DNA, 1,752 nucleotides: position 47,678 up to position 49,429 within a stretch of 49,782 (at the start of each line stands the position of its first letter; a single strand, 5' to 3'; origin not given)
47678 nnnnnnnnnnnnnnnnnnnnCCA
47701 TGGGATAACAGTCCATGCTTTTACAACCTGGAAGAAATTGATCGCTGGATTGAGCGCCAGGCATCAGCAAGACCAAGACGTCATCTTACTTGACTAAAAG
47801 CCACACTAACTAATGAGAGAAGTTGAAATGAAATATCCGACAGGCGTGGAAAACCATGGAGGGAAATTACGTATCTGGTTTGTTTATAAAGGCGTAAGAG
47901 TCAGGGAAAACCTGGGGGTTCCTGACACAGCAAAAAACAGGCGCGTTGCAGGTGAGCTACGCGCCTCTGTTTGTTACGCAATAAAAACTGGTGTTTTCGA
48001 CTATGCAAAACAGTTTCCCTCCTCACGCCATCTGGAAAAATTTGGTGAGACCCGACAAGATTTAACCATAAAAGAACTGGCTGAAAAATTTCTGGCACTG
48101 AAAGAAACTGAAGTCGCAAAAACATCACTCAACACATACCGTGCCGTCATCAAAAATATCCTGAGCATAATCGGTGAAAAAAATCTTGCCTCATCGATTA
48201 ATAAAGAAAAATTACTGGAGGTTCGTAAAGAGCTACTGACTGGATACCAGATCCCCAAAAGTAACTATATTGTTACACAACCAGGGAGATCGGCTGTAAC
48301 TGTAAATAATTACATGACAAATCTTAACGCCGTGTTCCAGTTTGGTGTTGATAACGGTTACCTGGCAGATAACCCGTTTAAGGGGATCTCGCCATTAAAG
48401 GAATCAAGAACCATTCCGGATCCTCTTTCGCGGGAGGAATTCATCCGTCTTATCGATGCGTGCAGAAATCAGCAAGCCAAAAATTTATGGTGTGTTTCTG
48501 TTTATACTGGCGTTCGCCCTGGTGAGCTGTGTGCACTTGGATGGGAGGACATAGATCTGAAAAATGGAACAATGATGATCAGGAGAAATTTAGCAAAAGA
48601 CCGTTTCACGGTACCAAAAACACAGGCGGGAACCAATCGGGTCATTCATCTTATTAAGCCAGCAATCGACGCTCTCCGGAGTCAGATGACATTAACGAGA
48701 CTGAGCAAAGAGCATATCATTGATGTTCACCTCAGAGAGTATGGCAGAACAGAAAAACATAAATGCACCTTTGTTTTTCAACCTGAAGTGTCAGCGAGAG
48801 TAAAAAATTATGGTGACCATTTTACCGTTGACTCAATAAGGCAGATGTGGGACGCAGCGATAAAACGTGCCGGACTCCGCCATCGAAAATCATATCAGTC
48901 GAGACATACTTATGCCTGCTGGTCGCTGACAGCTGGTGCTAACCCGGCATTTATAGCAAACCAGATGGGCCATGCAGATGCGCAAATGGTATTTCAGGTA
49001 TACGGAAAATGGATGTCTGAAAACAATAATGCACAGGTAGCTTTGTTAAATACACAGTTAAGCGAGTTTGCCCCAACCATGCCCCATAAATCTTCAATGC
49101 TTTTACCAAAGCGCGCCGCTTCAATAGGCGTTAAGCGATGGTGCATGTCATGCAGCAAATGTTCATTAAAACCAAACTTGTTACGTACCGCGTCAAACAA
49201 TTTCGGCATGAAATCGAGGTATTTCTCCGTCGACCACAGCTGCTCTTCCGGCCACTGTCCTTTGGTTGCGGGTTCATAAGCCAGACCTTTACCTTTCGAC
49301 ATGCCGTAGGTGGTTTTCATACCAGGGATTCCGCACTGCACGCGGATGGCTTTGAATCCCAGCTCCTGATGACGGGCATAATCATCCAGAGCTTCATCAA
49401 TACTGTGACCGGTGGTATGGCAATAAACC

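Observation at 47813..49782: Integrase ORF runs directly into a truncated rspA; no attR or rspB between them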

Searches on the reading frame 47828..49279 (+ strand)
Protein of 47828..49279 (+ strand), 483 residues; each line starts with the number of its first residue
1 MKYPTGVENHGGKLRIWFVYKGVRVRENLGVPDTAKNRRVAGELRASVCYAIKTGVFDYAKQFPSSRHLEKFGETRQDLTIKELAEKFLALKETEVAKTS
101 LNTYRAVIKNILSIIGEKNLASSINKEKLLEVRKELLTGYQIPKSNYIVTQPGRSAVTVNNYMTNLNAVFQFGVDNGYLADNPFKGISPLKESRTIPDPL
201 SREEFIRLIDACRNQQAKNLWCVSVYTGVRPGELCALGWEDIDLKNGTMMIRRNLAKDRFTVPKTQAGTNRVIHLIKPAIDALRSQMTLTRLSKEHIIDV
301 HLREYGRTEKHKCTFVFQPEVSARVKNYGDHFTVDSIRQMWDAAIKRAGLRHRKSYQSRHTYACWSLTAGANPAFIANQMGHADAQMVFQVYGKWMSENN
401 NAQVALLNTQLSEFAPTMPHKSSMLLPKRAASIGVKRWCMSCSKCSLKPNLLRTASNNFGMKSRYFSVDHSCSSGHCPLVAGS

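Call 17: search_protein_families(library=pfam, proteins=[window:47828-49279:+])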
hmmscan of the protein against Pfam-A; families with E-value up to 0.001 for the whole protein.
window:47828-49279:+ (483 aa): 4 families
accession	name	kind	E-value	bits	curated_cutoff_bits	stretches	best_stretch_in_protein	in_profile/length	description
PF12167.14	Arm-DNA-bind_2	-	7.1e-24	84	22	1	4-67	1-65/65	Arm DNA-binding domain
PF00589.27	Phage_integrase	-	5.2e-18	65.8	27.1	1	201-392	4-165/172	Phage integrase family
PF13102.12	Phage_int_SAM_5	-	0.00032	21.5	22.3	0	83-185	4-94/98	Phage integrase SAM-like domain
PF14659.12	Phage_int_SAM_3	-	0.00066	20.3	22.6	0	80-121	1-43/58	Phage integrase, N-terminal SAM-like domain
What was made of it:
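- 47828..49087 (+): native part of the integrase gene (codons 1-420 of 426), including the Arm-binding domain, the catalytic domain and Tyr392. Pfam PF12167 covers 4-67 and PF00589 covers 201-392 (call 17).
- On Lambda-type tyrosine integrase: Pfam PF12167 Arm-DNA-bind_2, residues 4-67, E = 7e-24 (call 17). PF00589 covers residues 201-392 (call 17).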

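Call 44: search_solved_structures(query=window:47828-49279:+, max_evalue=0.001, show_alignments=2)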
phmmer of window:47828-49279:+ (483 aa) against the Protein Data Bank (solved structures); distinct sequences matched with E-value up to 0.001: 6.
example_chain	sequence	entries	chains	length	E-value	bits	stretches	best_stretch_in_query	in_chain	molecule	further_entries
6emy_A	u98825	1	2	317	5.8e-09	38.4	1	151-399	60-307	Int protein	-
6en0_A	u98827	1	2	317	5.8e-09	38.4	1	151-399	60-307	Int protein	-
6emz_A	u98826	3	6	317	1.5e-08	37.1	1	151-399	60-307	Int protein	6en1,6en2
5hxy_A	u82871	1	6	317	1.8e-08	36.8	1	187-262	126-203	Tyrosine recombinase XerA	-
4a8e_A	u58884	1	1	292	2.3e-06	29.9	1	155-266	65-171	PROBABLE TYROSINE RECOMBINASE XERC-LIKE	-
5vfz_A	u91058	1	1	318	0.00066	21.8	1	155-252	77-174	Gp33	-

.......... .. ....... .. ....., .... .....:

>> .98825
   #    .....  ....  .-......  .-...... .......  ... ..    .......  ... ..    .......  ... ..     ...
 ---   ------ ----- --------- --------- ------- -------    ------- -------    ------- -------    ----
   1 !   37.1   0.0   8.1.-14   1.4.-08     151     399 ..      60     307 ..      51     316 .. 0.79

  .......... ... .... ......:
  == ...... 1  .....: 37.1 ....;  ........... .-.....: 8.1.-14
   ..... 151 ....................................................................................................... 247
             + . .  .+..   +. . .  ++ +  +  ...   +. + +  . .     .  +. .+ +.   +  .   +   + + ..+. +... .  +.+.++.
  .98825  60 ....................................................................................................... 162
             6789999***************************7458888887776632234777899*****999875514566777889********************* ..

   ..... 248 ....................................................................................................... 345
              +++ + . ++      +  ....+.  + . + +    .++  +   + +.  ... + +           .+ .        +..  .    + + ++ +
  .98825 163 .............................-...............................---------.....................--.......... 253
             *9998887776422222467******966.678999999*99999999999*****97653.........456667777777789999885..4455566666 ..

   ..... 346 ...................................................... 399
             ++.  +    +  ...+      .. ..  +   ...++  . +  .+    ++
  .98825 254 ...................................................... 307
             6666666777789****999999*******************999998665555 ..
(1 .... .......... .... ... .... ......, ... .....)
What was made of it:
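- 47828..49087 (+): The alignment to Tn1549 Int covers R...RH...H...Y through residue 399 (call 44).
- On Lambda-type tyrosine integrase: The alignment to Tn1549 Int (6emy) lines up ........, YQSRHT, MGHAD and QVY(392)G. All lie upstream of the junction at residue 420 (call 44).
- The Int catalytic region, up to Tyr392, is retained (calls 17, 44).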
